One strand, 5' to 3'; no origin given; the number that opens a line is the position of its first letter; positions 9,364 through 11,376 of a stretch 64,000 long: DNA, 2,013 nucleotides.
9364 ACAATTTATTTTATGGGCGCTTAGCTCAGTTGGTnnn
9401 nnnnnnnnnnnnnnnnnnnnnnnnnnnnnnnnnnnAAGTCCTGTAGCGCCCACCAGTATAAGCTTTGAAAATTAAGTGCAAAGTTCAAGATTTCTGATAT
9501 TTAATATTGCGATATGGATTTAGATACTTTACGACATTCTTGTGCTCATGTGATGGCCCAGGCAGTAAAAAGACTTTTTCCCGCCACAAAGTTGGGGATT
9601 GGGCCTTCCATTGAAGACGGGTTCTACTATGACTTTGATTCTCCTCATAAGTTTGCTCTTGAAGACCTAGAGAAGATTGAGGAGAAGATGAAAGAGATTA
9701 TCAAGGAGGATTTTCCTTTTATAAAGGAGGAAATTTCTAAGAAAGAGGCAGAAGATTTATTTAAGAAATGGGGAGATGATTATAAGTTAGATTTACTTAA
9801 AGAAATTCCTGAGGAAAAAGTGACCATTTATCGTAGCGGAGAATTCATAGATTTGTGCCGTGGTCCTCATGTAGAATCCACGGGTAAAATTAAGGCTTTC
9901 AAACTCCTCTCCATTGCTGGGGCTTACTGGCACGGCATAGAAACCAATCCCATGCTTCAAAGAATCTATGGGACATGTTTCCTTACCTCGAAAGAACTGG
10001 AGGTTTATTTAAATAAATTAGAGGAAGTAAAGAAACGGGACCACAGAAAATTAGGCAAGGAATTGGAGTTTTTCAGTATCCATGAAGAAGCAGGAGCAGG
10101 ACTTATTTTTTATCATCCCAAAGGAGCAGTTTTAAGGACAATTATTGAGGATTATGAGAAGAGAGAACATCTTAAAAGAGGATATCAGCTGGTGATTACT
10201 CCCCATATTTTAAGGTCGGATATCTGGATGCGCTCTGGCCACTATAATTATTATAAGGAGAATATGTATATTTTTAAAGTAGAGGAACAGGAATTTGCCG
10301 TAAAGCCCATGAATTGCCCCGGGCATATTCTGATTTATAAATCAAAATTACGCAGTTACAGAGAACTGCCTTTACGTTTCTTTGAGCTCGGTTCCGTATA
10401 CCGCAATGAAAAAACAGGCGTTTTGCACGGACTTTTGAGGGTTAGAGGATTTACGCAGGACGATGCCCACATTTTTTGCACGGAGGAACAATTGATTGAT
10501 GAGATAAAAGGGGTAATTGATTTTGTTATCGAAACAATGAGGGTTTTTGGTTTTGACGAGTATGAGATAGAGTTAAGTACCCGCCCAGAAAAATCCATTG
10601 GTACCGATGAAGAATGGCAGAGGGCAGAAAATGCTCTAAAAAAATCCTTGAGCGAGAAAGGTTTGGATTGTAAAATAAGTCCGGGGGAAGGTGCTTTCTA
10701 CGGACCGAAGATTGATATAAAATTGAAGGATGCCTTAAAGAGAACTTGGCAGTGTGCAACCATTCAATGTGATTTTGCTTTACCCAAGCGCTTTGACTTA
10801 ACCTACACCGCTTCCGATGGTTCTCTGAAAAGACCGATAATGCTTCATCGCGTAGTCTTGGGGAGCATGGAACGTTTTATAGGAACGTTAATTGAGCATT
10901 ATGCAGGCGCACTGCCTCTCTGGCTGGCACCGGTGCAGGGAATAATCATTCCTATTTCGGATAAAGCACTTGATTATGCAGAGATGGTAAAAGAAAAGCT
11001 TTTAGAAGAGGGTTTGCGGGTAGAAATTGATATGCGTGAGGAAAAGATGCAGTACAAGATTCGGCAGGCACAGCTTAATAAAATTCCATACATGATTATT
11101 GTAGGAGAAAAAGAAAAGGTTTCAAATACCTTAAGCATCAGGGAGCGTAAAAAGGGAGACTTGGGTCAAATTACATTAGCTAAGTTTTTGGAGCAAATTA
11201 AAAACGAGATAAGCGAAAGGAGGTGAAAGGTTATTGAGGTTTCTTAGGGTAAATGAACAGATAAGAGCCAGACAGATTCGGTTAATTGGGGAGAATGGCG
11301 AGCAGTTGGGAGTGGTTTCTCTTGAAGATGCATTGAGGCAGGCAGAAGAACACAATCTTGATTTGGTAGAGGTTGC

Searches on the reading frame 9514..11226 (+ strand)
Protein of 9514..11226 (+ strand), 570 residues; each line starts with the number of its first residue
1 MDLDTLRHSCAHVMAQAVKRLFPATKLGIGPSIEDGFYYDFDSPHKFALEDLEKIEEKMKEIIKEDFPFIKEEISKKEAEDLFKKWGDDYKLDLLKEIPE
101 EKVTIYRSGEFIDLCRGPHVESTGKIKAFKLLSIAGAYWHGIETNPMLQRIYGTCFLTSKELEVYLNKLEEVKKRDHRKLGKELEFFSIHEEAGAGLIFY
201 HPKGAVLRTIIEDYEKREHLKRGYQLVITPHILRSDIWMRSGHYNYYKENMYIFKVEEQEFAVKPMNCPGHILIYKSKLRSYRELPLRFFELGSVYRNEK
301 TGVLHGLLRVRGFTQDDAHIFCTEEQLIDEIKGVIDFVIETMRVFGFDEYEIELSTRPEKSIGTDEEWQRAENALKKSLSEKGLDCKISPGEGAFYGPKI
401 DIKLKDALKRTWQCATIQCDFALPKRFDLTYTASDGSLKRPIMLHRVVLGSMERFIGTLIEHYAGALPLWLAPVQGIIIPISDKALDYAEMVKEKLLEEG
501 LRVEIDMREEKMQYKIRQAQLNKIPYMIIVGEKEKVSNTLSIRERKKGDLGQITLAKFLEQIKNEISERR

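Call 84: search_protein_families(library=pfam, proteins=[window:9514-11226:+], max_evalue=0.0001)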
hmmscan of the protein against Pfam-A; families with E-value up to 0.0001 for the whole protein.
window:9514-11226:+ (570 aa): 3 families
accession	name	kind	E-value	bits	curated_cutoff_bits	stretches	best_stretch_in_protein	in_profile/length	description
PF00587.30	tRNA-synt_2b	-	1.1e-48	166.1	29.3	1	254-463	3-179/179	tRNA synthetase class II core domain (G, H, P, S and T)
PF03129.25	HGTP_anticodon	-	1.3e-23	83.3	21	1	477-564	3-93/94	Anticodon binding domain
PF07973.19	tRNA_SAD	-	2.9e-16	59.6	24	1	103-152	1-44/44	Threonyl and Alanyl tRNA synthetase second additional domain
